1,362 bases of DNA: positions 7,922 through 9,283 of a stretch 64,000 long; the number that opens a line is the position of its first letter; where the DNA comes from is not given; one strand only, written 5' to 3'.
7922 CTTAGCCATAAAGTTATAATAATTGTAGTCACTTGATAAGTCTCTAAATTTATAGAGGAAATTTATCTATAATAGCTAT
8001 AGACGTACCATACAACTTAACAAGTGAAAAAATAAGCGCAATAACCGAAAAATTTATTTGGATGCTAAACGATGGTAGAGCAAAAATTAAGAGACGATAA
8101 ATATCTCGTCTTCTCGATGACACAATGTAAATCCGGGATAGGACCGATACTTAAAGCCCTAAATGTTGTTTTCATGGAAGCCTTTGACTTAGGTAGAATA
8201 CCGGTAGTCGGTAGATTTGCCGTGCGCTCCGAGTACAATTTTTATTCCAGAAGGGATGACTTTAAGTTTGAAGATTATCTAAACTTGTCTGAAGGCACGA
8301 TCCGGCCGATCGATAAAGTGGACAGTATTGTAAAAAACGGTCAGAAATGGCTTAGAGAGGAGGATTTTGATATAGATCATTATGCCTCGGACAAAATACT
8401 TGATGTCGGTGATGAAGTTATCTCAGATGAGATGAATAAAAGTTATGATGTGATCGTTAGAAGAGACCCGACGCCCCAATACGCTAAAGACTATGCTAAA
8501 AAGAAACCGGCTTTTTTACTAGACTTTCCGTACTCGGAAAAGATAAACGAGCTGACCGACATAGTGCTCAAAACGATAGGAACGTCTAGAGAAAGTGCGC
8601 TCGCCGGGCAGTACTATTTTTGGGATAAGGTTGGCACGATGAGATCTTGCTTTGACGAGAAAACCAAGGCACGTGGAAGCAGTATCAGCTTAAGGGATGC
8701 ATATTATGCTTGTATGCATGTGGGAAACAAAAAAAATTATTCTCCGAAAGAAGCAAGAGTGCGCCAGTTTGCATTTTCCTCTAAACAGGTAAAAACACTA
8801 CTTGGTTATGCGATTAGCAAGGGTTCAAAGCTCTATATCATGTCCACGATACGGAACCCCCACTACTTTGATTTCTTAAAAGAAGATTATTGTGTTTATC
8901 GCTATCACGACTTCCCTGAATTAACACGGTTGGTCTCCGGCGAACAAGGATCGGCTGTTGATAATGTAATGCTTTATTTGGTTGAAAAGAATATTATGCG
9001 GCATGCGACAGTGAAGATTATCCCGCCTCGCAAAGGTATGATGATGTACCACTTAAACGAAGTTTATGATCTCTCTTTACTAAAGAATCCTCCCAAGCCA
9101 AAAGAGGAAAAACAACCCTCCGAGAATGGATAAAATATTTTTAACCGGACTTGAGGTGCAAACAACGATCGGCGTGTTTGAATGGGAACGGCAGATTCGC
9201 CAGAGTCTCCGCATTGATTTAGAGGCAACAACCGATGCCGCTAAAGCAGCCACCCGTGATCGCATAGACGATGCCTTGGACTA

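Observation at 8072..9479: Sixth family copy translationally coupled to folB-folK beside dnaA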

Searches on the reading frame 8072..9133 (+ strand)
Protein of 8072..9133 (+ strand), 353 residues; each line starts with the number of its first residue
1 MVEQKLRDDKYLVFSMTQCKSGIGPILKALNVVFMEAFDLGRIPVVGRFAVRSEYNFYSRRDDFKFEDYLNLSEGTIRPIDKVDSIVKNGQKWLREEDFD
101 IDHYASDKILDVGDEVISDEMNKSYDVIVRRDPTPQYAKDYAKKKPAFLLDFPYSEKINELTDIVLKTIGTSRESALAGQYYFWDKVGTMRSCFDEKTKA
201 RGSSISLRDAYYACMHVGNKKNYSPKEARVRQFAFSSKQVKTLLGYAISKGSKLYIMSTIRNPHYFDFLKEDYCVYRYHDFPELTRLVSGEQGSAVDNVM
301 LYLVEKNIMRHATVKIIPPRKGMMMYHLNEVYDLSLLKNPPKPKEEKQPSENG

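Call 4: search_protein_families(library=pfam, proteins=[window:8072-9133:+], max_evalue=1)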
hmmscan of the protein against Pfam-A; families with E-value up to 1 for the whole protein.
window:8072-9133:+ (353 aa): 1 family
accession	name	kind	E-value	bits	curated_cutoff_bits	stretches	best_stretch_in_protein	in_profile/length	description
PF17185.10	NlpE_C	-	0.22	12.3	22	1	175-221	5-51/90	NlpE C-terminal OB domain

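Call 5: find_homologous_proteins(query=window:8072-9133:+, max_evalue=0.001)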
Query window:8072-9133:+ (353 aa): 88 proteins with E <= 0.001 among 1646 candidates.
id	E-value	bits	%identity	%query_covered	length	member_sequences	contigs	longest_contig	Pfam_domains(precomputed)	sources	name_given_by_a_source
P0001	3.7e-237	804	100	100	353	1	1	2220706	-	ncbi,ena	-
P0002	7.4e-192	655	81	100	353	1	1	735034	-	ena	-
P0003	9.2e-191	651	82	100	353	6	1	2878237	-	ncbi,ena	-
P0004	3.3e-190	650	80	100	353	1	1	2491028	-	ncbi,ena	-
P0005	5.0e-188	642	80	100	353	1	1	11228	-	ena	-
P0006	1.4e-179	615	76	100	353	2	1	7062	-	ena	-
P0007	3.2e-173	594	74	100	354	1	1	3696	-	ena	-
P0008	2.6e-165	568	72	100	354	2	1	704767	-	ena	-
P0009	4.3e-163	560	71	100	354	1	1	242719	-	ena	-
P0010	1.7e-140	486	62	97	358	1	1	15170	-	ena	-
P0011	1.7e-138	480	62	94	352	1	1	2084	-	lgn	-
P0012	7.6e-136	471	62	97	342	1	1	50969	-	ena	-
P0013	2.6e-134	466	61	97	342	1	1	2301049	-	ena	-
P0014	1.4e-132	460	61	96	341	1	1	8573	-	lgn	-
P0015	1.9e-132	460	60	96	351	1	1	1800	-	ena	-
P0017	2.2e-130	453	60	97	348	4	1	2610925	-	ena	-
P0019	3.5e-119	416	54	97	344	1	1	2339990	-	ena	-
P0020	1.5e-113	398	52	97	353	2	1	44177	-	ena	-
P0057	1.7e-83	299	43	92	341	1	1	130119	-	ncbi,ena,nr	ncbi:MAG: hypothetical protein GDA45_02145 [Chromatiales bacterium]|nr:hypothetical protein [Chromat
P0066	4.1e-43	166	34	92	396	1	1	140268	-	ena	-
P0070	7.0e-28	116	29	93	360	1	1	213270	-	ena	-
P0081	1.2e-19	89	29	91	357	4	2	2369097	-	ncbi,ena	-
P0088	2.5e-17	81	28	90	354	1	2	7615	-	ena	-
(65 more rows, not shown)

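Call 7: find_related_loci(query=window:8072-9133:+, collection=genome_contigs, flank=6000)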
Query window:8072-9133:+ (353 aa) in genome_contigs; peptide patterns used: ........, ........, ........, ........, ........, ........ (x = any residue, [..] = any of these).
59 stretches matched a pattern; 2 encode a relative of the query (tblastn E <= 1e-3); 2 distinct loci.
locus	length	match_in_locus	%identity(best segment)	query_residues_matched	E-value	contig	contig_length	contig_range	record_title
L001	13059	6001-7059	82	1-353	0e+0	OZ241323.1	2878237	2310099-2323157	MAG: uncultured candidatus Porisulfidus sp. isolate c1eeb6c7-43c6-49e4-b51b-8d6765c536df genome assembly, chromosome: 1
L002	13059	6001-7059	80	1-353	0e+0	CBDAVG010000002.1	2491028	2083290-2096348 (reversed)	MAG: uncultured candidatus Porisulfidus sp. isolate b077468b-a020-405f-b790-8ad8e597f481 genome assembly, contig: contig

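Call 11: find_encoding_contigs(protein=P0013, flank=6000, max_places=2)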
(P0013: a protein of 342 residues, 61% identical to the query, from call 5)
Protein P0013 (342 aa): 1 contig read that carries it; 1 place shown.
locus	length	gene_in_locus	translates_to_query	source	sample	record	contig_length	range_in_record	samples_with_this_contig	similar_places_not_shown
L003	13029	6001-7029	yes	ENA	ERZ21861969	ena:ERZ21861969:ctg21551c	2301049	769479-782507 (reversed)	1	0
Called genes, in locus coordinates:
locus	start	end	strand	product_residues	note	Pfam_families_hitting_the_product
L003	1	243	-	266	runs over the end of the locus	PF02790:COX2_TM, PF00116:COX2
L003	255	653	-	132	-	PF10003:DUF2244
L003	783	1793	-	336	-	PF01755:Glyco_transf_25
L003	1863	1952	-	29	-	-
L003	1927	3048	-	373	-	PF02481:DNA_processg_A, PF18306:LDcluster4 (faint), PF17782:WHD_DprA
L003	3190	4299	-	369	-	PF00712:DNA_pol3_beta, PF02767:DNA_pol3_beta_2, PF00712:DNA_pol3_beta (weak), PF02768:DNA_pol3_beta_3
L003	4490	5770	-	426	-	PF11638:DnaA_N, PF00004:AAA (faint), PF00308:Bac_DnaA, PF01695:IstB_IS21 (weak), PF22688:Hda_lid (weak), PF08299:Bac_DnaA_C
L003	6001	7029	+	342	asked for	-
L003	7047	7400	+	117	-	PF02152:FolB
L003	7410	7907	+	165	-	PF01288:HPPK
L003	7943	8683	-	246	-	PF00106:adh_short, PF08659:KR (weak), PF13561:adh_short_C2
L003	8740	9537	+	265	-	PF02673:BacA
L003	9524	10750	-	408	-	PF01743:PolyA_pol, PF12627:PolyA_pol_RNAbd (weak)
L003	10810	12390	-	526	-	-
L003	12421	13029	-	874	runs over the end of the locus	PF05925:IpgD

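Call 12: find_encoding_contigs(protein=P0019, flank=6000, max_places=2)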
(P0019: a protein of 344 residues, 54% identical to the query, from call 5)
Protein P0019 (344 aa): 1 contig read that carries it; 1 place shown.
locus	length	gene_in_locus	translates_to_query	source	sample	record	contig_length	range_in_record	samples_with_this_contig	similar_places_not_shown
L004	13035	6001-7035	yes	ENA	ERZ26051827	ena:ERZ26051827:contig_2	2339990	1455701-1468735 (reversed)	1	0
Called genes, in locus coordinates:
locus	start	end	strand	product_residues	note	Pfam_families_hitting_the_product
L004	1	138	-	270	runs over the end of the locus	PF02790:COX2_TM, PF00116:COX2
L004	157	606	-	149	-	PF10003:DUF2244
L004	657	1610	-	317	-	PF01755:Glyco_transf_25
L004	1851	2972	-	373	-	PF02481:DNA_processg_A, PF18306:LDcluster4 (weak), PF17782:WHD_DprA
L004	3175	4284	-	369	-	PF00712:DNA_pol3_beta, PF02767:DNA_pol3_beta_2, PF02768:DNA_pol3_beta_3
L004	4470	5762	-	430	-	PF11638:DnaA_N, PF00308:Bac_DnaA, PF00004:AAA (weak), PF01695:IstB_IS21 (weak), PF08299:Bac_DnaA_C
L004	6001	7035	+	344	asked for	-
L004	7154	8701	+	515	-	PF02142:MGS, PF01808:AICARFT_IMPCHas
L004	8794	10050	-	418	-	PF07498:Rho_N, PF07497:Rho_RNA_bind, PF00006:ATP-synt_ab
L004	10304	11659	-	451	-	PF10396:TrmE_N, PF00009:GTP_EFTU (faint), PF12631:MnmE_helical, PF00350:Dynamin_N (faint), PF01926:MMR_HSR1, PF02421:FeoB_N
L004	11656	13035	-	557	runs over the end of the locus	PF14849:YidC_periplas, PF02096:60KD_IMP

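Call 13: find_encoding_contigs(protein=P0008, flank=6000, max_places=2)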
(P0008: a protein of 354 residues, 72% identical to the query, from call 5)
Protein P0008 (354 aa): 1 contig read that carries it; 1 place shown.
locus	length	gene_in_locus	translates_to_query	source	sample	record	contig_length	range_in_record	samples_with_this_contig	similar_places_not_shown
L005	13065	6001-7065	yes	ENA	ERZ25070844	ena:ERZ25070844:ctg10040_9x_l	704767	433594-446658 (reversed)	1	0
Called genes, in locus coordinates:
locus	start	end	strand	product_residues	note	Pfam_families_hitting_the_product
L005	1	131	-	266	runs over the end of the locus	PF02790:COX2_TM, PF00116:COX2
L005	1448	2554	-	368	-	PF02481:DNA_processg_A, PF17782:WHD_DprA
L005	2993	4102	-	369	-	PF00712:DNA_pol3_beta, PF02767:DNA_pol3_beta_2, PF02768:DNA_pol3_beta_3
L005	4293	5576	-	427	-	PF11638:DnaA_N, PF00308:Bac_DnaA, PF01695:IstB_IS21 (weak), PF08299:Bac_DnaA_C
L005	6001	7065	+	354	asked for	-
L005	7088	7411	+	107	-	PF02152:FolB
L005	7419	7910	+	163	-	PF01288:HPPK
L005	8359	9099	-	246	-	PF00106:adh_short, PF08659:KR, PF23441:SDR (weak), PF13561:adh_short_C2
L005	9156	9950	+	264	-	PF02673:BacA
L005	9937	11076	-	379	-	PF01743:PolyA_pol, PF12627:PolyA_pol_RNAbd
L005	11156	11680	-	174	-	-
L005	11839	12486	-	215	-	PF13462:Thioredoxin_4 (faint), PF01323:DSBA (faint)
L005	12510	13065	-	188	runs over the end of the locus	PF00034:Cytochrom_C, PF13442:Cytochrome_CBB3 (weak), PF00034:Cytochrom_C, PF13442:Cytochrome_CBB3 (weak)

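Call 26: predict_structure(alignment_id=A1)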
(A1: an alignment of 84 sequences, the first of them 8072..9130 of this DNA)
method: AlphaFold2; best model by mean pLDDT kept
length: 353 residues; sequences in the alignment: 84
mean_pLDDT: 81.6   pTM: 0.81
mean pLDDT of the five models: 81.6, 80.0, 79.6, 79.2, 79.0
residues with pLDDT >= 90: 189; 70-90: 76; 50-70: 55; < 50: 33
segments of 3 or more residues with pLDDT < 50: 1-6, 188-194, 200-202, 322-325, 327-329
pLDDT, mean of each block of 10 residues (from residue 1): 55 92 91 96 97 87 94 93 84 96 95 96 97 93 91 96 96 88 58 48 60 82 52 66 82 91 91 95 92 85 95 80 50 50 53 47
secondary structure, 60 per line:
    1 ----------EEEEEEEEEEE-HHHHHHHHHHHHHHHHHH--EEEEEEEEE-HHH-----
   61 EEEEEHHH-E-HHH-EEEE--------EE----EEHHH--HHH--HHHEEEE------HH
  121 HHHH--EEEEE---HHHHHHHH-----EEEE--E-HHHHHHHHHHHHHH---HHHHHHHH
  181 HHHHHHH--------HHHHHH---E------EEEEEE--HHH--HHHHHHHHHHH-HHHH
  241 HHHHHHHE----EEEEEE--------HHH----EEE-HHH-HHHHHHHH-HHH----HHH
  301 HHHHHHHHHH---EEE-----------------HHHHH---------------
elements in order: E11-21 H23-40 E43-51 E61-65 E76-79 E109-112 H119-124 E127-131 H135-142 E148-151 H156-169 H173-187 H196-201 E212-217 H225-235 H237-247 E253-258 E274-276 H282-289 H298-310 E314-316 H334-338
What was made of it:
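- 8072..9133 (+): Gene X: 353-aa GT-B protein with a fucosyltransferase-superfamily fold; the single-copy dnaA-adjacent paralogue. AF2 pLDDT 81.6, pTM 0.81 (call 26).
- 8627..8692 (+): Codons 186-207, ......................: a loop invariant within the clade (K186, V187, T189, R191, S192, C193, F194, D195, T198, R201, G202, S203, S204, I205). It is variable or deleted in the array paralogues. Low pLDDT of 48-60 in the model (call 26).
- On Fucosyltransferase-type GT-B superfamily (GT65/GT68/GT23/GT11; Pfam O-FucT clan): AF2 model with pLDDT 81.6 and pTM 0.81 (call 26).
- On Type III secretion effector: Only residues 1-6 have pLDDT below 50, and the first Rossmann strand spans residues 11-21 (call 26).
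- Fold: AF2 pLDDT 81.6 (call 26).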

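Call 29: fold_search(model_id=the predicted structure, library=pdb)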
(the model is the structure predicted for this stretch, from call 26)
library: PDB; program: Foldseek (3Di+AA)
matches with E <= 10: 370; with E <= 0.001: 24
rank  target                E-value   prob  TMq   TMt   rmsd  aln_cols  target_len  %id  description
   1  5foe_A                3.7e-07  1.00  0.41  0.35  10.5       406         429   11  Crystal structure of the C. elegans Protein O-fucosyltransferase 2 (CePOFUT2) double mutant (R298K-R299K) in complex w (released 2016-01-27)
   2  4ap6_C                3.3e-05  1.00  0.42  0.38  10.5       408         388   10  Crystal structure of human POFUT2 E54A mutant in complex with GDP- fucose (released 2012-08-08)
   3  4ap6_A                3.5e-05  1.00  0.45  0.41  10.5       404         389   10  Crystal structure of human POFUT2 E54A mutant in complex with GDP- fucose (released 2012-08-08)
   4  3zy5                  6.8e-05  1.00  0.41  0.41  11.3       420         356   10  Crystal structure of POFUT1 in complex with GDP-fucose (crystal-form-I) (released 2011-09-14)
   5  3six                  7.7e-05  1.00  0.40  0.47   9.3       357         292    9  Crystal structure of NodZ alpha-1,6-fucosyltransferase soaked with GDP-fucose (released 2012-02-08)
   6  3zy3_A                8.7e-05  1.00  0.42  0.42  10.1       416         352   10  Crystal structure of POFUT1 in complex with GDP (crystal-form-III) (released 2011-09-14)
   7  6x5s_A                9.2e-05  1.00  0.40  0.32   7.7       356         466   10  Human Alpha-1,6-fucosyltransferase (FUT8) bound to GDP and A3'-Asn (released 2020-10-07)
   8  6tkv_A                1.1e-04  1.00  0.40  0.31   7.7       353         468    9  Crystal structure of the human FUT8 in complex with GDP and a biantennary complex N-glycan (released 2020-01-29)
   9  5koe_D                1.1e-04  1.00  0.37  0.30  10.4       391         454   12  The structure of Arabidopsis thaliana FUT1 in complex with XXLG (released 2016-09-28)
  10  2ocx                  1.3e-04  1.00  0.41  0.48   8.6       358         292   10  Crystal structure of Se-Met fucosyltransferase NodZ from Bradyrhizobium (released 2007-11-06)
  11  2hhc                  1.3e-04  1.00  0.39  0.47   9.0       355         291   10  Crystal structure of fucosyltransferase NodZ from Bradyrhizobium (released 2007-07-17)
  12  6x5t_E                1.7e-04  1.00  0.38  0.30   7.8       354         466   10  Human Alpha-1,6-fucosyltransferase (FUT8) bound to GDP and A3-Asn (released 2020-10-07)
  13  6vld_A                2.3e-04  1.00  0.40  0.31   7.6       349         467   10  Crystal structure of human alpha 1,6-fucosyltransferase, FUT8 bound to GDP and A2SGP (released 2020-02-26)
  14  5uxh_A                2.6e-04  1.00  0.41  0.42  10.8       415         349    9  Structure of Human POFUT1 in complex with GDP-fucose (released 2017-04-05)
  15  5ux6_A                3.6e-04  1.00  0.42  0.42  10.2       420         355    9  Structure of Human POFUT1 in its apo form (released 2017-04-05)
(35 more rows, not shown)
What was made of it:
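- On Fucosyltransferase-type GT-B superfamily (GT65/GT68/GT23/GT11; Pfam O-FucT clan): All 42 top Foldseek PDB hits are fucosyltransferases, with probability mostly 0.94-1.00 (lowest 0.77) and TM about 0.4 (call 29).
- Closest known: Protein O-fucosyltransferases POFUT1 / POFUT2. Same: Best structural matches: 5foe E=3.7e-7, 4ap6, 3zy5 (call 29).
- Closest known: NodZ / FUT8 alpha-1,6-fucosyltransferases. Same: Same fold class among the top hits: 3six, 2hhc, 6x5s (call 29).
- Foldseek PDB top 42 hits are all fucosyltransferases, best POFUT2 5foe at E=3.7e-7 (call 29).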

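Call 30: search_protein_families(library=pfam, alignment_id=A1, max_evalue=0.1)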
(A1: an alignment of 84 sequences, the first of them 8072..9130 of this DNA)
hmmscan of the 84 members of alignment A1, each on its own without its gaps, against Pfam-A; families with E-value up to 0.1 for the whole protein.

A. member 1, window:8072-9130:+ (353 aa): 0 families

B. families by the number of members that match (of 84 scanned): 15 families
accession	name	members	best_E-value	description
PF18436.6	HECW1_helix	12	0.00019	Helical box domain of E3 ubiquitin-protein ligase HECW1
PF05895.17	DUF859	3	0.0013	Siphovirus protein of unknown function (DUF859)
PF18079.6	AglB_L1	2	0.078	Archaeal glycosylation protein B long peripheral domain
PF13430.11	DUF4112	1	0.023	Domain of unknown function (DUF4112)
PF20794.3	bPH_7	1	0.025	Bacterial PH domain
PF04198.19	Sugar-bind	1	0.031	Putative sugar-binding domain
PF00606.23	Glycoprotein_B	1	0.032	Herpesvirus Glycoprotein B ectodomain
PF24517.2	CBM96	1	0.04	Carbohydrate-binding module family 96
PF06564.18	CBP_BcsQ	1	0.042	Cellulose biosynthesis protein BcsQ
PF16897.10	MMR_HSR1_Xtn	1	0.052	C-terminal region of MMR_HSR1 domain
PF03646.20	FlaG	1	0.061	FlaG protein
PF22384.1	PBP2_Ca3427_like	1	0.069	Ca3427-like PBP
PF22358.2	MfA4_C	1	0.075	Minor fimbrium tip subunit MfA4, C-terminal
PF05254.17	UPF0203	1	0.087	Uncharacterised protein family (UPF0203)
PF04447.17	dATP-dGTP_PPHyd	1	0.092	dATP/dGTP pyrophosphohydrolase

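Call 31: search_solved_structures(query=A1, max_evalue=10, show_alignments=2)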
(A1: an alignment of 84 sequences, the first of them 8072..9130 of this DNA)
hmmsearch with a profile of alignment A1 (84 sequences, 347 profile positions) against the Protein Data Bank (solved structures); distinct sequences matched with E-value up to 10: 1.
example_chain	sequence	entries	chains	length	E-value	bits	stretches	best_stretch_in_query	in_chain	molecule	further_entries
4l6e_A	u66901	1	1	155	0.4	13.2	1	50-142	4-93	E3 SUMO-protein ligase RanBP2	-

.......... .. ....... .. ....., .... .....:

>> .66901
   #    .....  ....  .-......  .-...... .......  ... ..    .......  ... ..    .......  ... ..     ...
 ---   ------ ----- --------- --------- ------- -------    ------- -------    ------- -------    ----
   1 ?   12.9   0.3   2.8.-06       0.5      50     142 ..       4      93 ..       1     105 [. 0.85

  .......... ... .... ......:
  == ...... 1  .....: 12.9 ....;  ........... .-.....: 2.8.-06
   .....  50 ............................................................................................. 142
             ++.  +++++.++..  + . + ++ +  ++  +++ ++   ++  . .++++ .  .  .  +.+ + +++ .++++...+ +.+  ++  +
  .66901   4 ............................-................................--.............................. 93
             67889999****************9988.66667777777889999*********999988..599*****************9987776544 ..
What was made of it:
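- Closest known: Protein O-fucosyltransferases POFUT1 / POFUT2. Different: No direct Pfam or PDB sequence hit for X or for any of the 84 close family members (calls 4, 30, 31).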
